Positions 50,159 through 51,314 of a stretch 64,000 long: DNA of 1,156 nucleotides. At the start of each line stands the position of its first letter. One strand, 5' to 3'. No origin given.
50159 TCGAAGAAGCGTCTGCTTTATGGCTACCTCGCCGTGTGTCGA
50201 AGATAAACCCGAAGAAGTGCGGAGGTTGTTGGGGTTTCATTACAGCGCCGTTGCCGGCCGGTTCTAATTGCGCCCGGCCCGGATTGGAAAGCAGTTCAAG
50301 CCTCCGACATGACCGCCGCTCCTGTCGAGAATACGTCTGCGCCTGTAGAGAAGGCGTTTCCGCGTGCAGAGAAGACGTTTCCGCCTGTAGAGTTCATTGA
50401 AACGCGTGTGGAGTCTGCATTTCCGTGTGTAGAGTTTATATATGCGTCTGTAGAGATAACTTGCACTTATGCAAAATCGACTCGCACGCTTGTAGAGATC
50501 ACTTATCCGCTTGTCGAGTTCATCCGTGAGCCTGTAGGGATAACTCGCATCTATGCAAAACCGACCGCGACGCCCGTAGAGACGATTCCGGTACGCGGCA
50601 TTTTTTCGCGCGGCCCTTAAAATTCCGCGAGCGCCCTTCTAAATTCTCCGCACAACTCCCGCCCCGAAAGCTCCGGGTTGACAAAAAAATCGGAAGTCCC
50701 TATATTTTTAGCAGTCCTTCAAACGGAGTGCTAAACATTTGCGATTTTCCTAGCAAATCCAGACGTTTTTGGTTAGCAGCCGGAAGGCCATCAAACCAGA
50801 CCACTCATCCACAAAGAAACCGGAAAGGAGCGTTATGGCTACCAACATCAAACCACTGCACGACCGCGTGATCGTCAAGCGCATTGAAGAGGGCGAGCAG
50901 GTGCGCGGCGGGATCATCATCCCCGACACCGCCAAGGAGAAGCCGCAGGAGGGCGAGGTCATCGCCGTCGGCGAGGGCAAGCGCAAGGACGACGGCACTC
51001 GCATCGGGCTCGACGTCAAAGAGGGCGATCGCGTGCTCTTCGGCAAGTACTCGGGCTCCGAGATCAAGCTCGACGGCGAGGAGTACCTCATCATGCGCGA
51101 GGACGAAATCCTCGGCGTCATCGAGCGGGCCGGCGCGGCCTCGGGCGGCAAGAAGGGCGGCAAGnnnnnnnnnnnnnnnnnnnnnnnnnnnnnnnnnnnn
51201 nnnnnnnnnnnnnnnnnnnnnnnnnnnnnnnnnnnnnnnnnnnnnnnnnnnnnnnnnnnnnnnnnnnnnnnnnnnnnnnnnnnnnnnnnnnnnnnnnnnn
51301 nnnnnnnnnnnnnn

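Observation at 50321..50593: Thirteen strictly phased 21-bp direct repeats (core TGTAGAG) in the 0.8-kb low-GC spacer upstream of groES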

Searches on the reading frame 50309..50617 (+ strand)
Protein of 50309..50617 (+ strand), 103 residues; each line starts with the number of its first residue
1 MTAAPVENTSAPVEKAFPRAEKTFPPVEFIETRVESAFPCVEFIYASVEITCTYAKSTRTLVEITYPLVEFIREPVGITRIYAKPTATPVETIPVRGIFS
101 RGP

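Call 13: search_protein_families(library=pfam, proteins=[window:50309-50617:+], max_evalue=0.01)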
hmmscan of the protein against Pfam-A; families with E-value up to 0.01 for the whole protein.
window:50309-50617:+ (103 aa): 0 families

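Call 35: find_homologous_proteins(query=window:50309-50617:+, max_evalue=10)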
Query window:50309-50617:+: 4 candidates shared short words with the query, none scored E <= 10.

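Call 45: search_protein_representatives(protein=window:50309-50617:+)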
Query: 103 residues. Proteins with E-value up to 0.001 (for the whole library): 0; up to 1e-10: 0; up to 1e-30: 0. The best 0 are listed.
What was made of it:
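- There are no hits among 5.8e9 proteins, 1.84e9 representative proteins, or in Pfam (calls 13, 35, 45).
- Tried and rejected: Translated ORF as a proxy to find more arrays (calls 35, 45).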

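Call 83: search_protein_families(library=phrogs, proteins=[window:50309-50617:+], max_evalue=0.1)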
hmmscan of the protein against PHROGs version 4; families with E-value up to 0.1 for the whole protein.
window:50309-50617:+ (103 aa): 0 families

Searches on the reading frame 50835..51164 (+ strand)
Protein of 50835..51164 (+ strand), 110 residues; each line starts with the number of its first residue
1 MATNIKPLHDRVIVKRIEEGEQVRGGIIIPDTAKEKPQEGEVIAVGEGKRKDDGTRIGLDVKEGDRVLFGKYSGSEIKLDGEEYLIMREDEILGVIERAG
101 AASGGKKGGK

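Call 13: search_protein_families(library=pfam, proteins=[window:50835-51164:+], max_evalue=0.01)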
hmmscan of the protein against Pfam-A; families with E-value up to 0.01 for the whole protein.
window:50835-51164:+ (110 aa): 1 family
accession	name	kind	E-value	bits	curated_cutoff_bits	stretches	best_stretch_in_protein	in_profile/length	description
PF00166.26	Cpn10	-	4.5e-37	126.4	21.1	1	4-96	1-93/93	Chaperonin 10 Kd subunit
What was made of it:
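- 50835..51167 (+): groES (Cpn10). Context only. call 13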
